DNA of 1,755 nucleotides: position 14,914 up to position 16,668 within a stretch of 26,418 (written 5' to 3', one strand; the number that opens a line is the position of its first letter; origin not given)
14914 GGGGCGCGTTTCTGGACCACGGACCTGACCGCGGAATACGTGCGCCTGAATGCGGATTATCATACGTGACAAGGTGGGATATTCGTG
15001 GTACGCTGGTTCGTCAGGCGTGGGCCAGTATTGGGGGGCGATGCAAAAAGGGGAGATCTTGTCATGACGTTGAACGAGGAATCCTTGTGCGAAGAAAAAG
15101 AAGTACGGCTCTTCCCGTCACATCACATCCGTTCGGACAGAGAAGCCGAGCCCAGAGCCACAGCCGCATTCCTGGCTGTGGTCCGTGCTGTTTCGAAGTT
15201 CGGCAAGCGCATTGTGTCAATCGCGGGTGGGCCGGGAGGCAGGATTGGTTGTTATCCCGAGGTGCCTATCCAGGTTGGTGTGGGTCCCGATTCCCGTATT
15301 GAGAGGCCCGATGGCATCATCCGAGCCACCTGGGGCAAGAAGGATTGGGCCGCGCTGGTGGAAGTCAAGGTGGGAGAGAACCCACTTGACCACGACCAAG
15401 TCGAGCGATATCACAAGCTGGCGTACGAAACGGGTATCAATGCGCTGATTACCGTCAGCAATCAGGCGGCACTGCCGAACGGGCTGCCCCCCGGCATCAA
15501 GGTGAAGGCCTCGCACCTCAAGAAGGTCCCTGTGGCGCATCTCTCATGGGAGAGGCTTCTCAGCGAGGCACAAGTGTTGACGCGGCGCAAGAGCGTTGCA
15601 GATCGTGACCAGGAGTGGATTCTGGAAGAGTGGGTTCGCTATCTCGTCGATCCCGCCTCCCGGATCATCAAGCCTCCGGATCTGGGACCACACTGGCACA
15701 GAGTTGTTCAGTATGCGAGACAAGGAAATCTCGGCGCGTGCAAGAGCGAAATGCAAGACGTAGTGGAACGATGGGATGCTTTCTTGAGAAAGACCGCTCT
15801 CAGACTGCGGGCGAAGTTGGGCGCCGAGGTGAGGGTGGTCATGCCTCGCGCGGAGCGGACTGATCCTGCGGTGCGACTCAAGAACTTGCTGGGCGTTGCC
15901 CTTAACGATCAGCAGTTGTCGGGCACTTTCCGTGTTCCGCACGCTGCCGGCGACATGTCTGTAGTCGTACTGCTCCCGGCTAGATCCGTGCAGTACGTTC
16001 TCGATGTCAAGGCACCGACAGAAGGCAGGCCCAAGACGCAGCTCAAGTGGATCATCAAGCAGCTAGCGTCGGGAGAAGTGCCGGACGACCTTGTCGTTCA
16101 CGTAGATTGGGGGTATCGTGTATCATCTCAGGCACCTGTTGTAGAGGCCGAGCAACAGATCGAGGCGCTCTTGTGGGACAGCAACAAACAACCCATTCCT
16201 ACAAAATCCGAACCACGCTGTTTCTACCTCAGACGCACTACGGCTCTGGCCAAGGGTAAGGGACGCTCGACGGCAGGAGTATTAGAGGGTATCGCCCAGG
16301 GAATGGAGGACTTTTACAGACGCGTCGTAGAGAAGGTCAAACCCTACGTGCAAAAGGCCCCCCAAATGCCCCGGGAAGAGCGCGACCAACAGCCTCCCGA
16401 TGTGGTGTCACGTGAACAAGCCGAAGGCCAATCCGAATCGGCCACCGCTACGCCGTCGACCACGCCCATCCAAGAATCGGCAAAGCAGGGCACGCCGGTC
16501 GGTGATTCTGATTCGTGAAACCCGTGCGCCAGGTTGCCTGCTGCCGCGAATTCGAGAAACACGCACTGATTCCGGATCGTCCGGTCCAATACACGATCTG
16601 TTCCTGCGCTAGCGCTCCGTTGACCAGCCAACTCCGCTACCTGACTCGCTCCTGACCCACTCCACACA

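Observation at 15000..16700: Compositionally foreign single-gene insertion encoding a RecB/Cas4-like PD-(D/E)xK nuclease fused to an unknown large domain, a candidate novel defence or orphan nuclease element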

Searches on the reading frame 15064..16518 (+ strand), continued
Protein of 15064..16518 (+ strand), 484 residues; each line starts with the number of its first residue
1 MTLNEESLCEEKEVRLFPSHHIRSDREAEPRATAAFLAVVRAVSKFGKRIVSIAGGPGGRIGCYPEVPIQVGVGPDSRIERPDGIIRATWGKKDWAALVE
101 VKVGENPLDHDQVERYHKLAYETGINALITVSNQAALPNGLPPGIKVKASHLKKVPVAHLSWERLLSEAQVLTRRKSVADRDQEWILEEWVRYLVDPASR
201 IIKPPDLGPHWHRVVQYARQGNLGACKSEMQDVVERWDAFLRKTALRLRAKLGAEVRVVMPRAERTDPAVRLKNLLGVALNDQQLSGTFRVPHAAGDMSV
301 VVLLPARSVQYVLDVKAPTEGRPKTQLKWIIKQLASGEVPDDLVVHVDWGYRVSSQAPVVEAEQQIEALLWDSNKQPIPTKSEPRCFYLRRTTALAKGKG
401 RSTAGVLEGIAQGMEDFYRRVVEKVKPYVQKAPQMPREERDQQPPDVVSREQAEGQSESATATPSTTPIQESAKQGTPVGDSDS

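Call 59: get_annotated_region(hit=H1, flank=9000)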
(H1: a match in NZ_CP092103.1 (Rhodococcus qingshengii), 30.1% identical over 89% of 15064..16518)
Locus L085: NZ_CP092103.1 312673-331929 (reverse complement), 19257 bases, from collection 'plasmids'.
description: Rhodococcus qingshengii strain F2-2 plasmid pLP337
organism: Rhodococcus qingshengii (NCBI taxid 334542)
taxonomy: Bacteria; Actinomycetota; Actinomycetes; Mycobacteriales; Nocardiaceae; Rhodococcus; Rhodococcus qingshengii
host: -; source: soil,petroleum-contaminated soil, Western Siberia; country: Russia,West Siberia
typing (MOB-suite, as given by PLSDB): non-mobilizable
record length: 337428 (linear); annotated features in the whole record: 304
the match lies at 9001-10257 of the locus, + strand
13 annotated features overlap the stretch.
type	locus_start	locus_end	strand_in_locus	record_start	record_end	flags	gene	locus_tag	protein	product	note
CDS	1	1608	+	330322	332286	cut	-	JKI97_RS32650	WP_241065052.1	SIR2 family protein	-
CDS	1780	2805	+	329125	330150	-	-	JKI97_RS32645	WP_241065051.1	hypothetical protein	-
CDS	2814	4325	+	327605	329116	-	-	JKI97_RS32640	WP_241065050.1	ThiF family adenylyltransferase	-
CDS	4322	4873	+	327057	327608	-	-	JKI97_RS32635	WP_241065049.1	Mov34/MPN/PAD-1 family protein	-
CDS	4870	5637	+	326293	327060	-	-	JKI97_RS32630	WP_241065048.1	DUF6602 domain-containing protein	-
CDS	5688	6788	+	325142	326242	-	-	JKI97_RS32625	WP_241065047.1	hypothetical protein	-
CDS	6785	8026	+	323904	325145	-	-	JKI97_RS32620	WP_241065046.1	hypothetical protein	-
CDS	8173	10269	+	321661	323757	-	-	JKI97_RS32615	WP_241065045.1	TerD family protein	GO:0006950 - response to stress [Evidence IEA]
CDS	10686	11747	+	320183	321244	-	-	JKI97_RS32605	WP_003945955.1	IS110 family transposase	-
CDS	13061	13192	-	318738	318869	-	-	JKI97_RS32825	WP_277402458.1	hypothetical protein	-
CDS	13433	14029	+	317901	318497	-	-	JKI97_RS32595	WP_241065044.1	hypothetical protein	-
CDS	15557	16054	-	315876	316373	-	-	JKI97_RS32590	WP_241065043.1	DUF2232 domain-containing protein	-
CDS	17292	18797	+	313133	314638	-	-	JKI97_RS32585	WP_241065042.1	hypothetical protein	-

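Call 82: search_protein_families(library=pfam, alignment_id=A6, max_evalue=0.0001)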
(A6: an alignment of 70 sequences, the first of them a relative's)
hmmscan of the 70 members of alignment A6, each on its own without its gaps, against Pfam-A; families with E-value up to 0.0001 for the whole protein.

A. member 1, L001:8727-9920:+ (397 aa): 1 family
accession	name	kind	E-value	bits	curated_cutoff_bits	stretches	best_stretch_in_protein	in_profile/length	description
PF01960.23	ArgJ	-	1e-144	482.4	32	1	11-397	2-377/377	ArgJ family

B. families by the number of members that match (of 70 scanned): 122 families (the first 25 are shown)
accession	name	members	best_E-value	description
PF02737.24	3HCDH_N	4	2e-39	3-hydroxyacyl-CoA dehydrogenase, NAD binding domain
PF13279.12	4HBT_2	4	4.4e-27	Thioesterase-like superfamily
PF00725.27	3HCDH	4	3e-12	3-hydroxyacyl-CoA dehydrogenase, C-terminal domain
PF02867.20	Ribonuc_red_lgC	2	4.7e-125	Ribonucleotide reductase, barrel domain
PF08471.15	Ribonuc_red_2_N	2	5.8e-45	Class II vitamin B12-dependent ribonucleotide reductase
PF00753.33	Lactamase_B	2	5.1e-21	Metallo-beta-lactamase superfamily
PF02142.27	MGS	2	4.7e-19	MGS-like domain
PF01266.30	DAO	2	9.7e-14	FAD dependent oxidoreductase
PF12637.14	TSCPD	2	7.6e-11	TSCPD domain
PF00890.30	FAD_binding_2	2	4e-07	FAD binding domain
PF01960.23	ArgJ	1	1e-144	ArgJ family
PF08267.18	Meth_synt_1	1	2.7e-119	Cobalamin-independent synthase, N-terminal domain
PF21810.3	DUF6880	1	6.8e-114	Family of unknown function (DUF6880)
PF01808.24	AICARFT_IMPCHas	1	7e-109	AICARFT/IMPCHase bienzyme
PF25596.1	CPSase_L_D1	1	1e-97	Carbamoyl phosphate synthase preATP-grasp domain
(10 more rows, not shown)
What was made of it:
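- Upstream neighbours across the family are mostly housekeeping genes (call 82). Across the family, upstream neighbours are often highly conserved genes such as argJ, ribonucleotide reductase, GroEL, PheT, CarB and MetE (call 82).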

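Call 86: find_encoding_contigs(protein=P0094, flank=7000, max_places=1)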
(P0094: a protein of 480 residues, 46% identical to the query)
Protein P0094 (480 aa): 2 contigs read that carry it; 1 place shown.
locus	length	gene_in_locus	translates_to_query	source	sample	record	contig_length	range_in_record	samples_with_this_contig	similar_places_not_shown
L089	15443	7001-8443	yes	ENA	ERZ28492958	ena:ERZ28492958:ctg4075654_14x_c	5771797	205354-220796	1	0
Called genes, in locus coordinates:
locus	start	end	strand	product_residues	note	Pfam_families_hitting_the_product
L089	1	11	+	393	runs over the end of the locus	PF00108:Thiolase_N, PF00109:ketoacyl-synt (faint), PF02803:Thiolase_C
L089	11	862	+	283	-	PF02737:3HCDH_N, PF03446:NAD_binding_2, PF00725:3HCDH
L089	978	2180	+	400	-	-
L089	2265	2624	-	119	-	PF04307:YdjM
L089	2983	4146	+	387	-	PF00154:RecA_N, PF06745:ATPase (weak), PF08423:Rad51, PF27531:MT3502_N, PF21096:RecA_C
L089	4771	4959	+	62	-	-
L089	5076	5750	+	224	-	PF22491:DUF6988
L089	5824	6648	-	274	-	PF13638:PIN_4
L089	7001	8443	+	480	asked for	-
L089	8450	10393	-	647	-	-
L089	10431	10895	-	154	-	-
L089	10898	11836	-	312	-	PF03389:MobA_MobL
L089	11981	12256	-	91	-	-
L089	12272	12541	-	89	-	PF05930:Phage_AlpA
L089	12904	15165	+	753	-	-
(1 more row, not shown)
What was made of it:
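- One copy lies 2.9 kb from recA (call 86).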

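Call 87: find_encoding_contigs(protein=P0042, flank=7000, max_places=1)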
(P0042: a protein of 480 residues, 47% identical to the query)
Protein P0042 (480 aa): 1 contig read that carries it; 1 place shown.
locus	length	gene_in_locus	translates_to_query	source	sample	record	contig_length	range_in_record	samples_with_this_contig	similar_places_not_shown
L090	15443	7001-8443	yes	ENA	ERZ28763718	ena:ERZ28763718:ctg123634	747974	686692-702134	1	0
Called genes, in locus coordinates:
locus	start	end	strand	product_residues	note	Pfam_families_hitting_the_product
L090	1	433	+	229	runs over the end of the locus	-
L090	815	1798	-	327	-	-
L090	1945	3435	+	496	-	PF22483:Mu-transpos_C_2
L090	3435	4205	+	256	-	PF01695:IstB_IS21, PF00308:Bac_DnaA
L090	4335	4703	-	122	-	PF00069:Pkinase, PF07714:PK_Tyr_Ser-Thr (weak)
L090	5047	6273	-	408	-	PF07995:GSDH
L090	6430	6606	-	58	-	-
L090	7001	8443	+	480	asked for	-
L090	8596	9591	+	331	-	PF01223:Endonuclease_NS, PF06514:PsbU (faint), PF00633:HHH (faint), PF03934:T2SSK (weak), PF12836:HHH_3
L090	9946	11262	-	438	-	PF04250:DUF429 (weak)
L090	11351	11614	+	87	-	-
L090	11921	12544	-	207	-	PF08281:Sigma70_r4_2 (weak), PF14493:HTH_40 (faint)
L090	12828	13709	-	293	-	PF08123:DOT1 (faint), PF13649:Methyltransf_25 (weak), PF13847:Methyltransf_31 (weak)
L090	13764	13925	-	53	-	-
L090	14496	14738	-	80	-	-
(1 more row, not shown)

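Call 98: find_related_loci(query=A1, collection=metagenome_contigs, flank=5000)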
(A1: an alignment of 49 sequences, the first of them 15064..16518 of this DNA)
Query A1 (484 aa) in metagenome_contigs; peptide patterns used: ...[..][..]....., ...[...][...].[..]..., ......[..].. (x = any residue, [..] = any of these).
316 stretches matched a pattern; 266 encode a relative of the query (tblastn E <= 1e-3); the best 80 are kept; 80 distinct loci.
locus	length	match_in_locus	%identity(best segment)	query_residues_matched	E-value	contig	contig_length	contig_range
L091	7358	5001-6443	55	1-480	2e-166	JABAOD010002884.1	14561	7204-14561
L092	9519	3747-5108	55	28-480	6e-157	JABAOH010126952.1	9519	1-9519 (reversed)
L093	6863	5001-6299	53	5-436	3e-153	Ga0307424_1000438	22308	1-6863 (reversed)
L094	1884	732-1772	64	5-351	2e-161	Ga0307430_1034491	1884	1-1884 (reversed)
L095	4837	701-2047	52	1-451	8e-150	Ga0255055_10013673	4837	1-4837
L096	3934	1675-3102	49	4-476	4e-144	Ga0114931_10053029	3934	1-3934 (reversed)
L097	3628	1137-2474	51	1-446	2e-143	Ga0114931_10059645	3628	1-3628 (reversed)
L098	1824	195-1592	49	1-467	3e-148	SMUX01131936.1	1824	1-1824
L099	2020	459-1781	51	1-439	7e-147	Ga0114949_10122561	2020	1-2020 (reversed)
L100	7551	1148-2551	48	1-467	1e-135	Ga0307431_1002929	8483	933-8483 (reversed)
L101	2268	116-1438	50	1-439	4e-144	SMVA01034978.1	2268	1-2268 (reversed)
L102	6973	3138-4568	47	1-475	2e-134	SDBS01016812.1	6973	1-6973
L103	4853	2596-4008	46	6-473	1e-134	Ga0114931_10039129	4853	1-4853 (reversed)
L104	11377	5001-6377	49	1-454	3e-133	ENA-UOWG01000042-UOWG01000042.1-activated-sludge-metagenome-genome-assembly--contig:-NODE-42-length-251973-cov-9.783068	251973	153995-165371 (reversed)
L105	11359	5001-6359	48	11-465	1e-132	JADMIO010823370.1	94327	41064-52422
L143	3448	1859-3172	32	15-462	8e-50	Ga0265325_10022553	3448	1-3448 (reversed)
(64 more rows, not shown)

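Call 101: search_protein_families(library=pfam, alignment_id=A1, max_evalue=1)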
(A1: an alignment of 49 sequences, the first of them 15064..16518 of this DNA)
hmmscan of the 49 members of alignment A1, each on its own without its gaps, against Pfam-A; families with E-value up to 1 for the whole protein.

A. member 1, window:15064-16518:+ (484 aa): 0 families

B. families by the number of members that match (of 49 scanned): 13 families
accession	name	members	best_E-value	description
PF08774.17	VRR_NUC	15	0.00038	VRR-NUC domain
PF23375.1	DUF7094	2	0.0042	Family of unknown function (DUF7094)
PF14281.12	PDDEXK_4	2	0.0083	PD-(D/E)XK nuclease superfamily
PF16462.11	Phage_TAC_14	1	0.05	Phage tail assembly chaperone protein, TAC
PF13596.12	PAS_10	1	0.057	PAS domain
PF21571.2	ArgZ-like_C_1st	1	0.079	Arginine dihydrolase ArgZ-like, C-terminal, first region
PF02225.27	PA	1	0.085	PA domain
PF13949.11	ALIX_LYPXL_bnd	1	0.1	ALIX V-shaped domain binding to HIV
PF06368.17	Met_asp_mut_E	1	0.17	Methylaspartate mutase E chain (MutE)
PF13710.12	ACT_5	1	0.17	ACT domain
PF13925.11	Katanin_con80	1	0.19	con80 domain of Katanin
PF10702.14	DUF2507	1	0.24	Protein of unknown function (DUF2507)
PF22777.1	VKGC_lumenal_dom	1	0.29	Vitamin K-dependent gamma-carboxylase, lumenal domain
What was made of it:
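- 15235..15588 (+): Residues 58-175: PD-(D/E)xK catalytic core. E66 is at 15259-15261, D83 at 15310-15312, E100 at 15361-15363, K102 at 15367-15369, Q112 at 15397-15399, Y116 at 15409-15411. Sub-threshold VRR_NUC hits occur in 15/49 relatives (call 101).
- On RecB/Cas4 nuclease family: Neither model appears among 49 relatives at E <= 1 (call 101).
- Sub-threshold VRR-NUC similarity in 15/49 relatives (call 101).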

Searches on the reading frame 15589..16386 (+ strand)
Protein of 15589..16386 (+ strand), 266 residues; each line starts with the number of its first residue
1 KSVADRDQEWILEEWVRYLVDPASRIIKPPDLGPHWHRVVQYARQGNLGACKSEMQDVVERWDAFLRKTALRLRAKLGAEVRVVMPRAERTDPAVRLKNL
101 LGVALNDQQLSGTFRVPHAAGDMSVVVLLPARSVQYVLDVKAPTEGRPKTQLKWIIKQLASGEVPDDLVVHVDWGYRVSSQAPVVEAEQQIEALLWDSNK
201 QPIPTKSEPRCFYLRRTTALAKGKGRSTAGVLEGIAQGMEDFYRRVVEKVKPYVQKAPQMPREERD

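Call 90: predict_structure(alignment_id=A7)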
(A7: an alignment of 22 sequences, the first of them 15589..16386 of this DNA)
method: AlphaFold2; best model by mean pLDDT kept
length: 266 residues; sequences in the alignment: 22
mean_pLDDT: 89.4   pTM: 0.83
mean pLDDT of the five models: 89.4, 89.2, 88.6, 88.6, 87.6
residues with pLDDT >= 90: 181; 70-90: 66; 50-70: 19; < 50: 0
segments of 3 or more residues with pLDDT < 50: none
pLDDT, mean of each block of 10 residues (from residue 1): 76 72 66 92 94 95 92 88 92 92 96 95 97 97 92 93 88 92 94 92 92 97 78 93 94 86 72
secondary structure, 60 per line:
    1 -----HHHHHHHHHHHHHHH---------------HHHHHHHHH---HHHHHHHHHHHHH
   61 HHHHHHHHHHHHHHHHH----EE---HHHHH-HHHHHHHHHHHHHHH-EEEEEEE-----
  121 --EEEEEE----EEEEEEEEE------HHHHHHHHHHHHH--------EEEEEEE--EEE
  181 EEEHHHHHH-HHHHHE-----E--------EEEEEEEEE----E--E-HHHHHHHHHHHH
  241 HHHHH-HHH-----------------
elements in order: H6-20 H36-44 H48-77 H87-91 H93-107 E109-115 E123-128 E133-141 H148-160 E169-175 E178-183 H184-189 H191-195 E211-219 H229-245
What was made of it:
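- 15910..16386 (+): Residues 283-441: alpha/beta domain of YktB (DUF1054) / YbjN / type III secretion chaperone fold class, ending in the conserved FY...PYVxxAP motif. Domain-only model pLDDT 89 (call 90).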
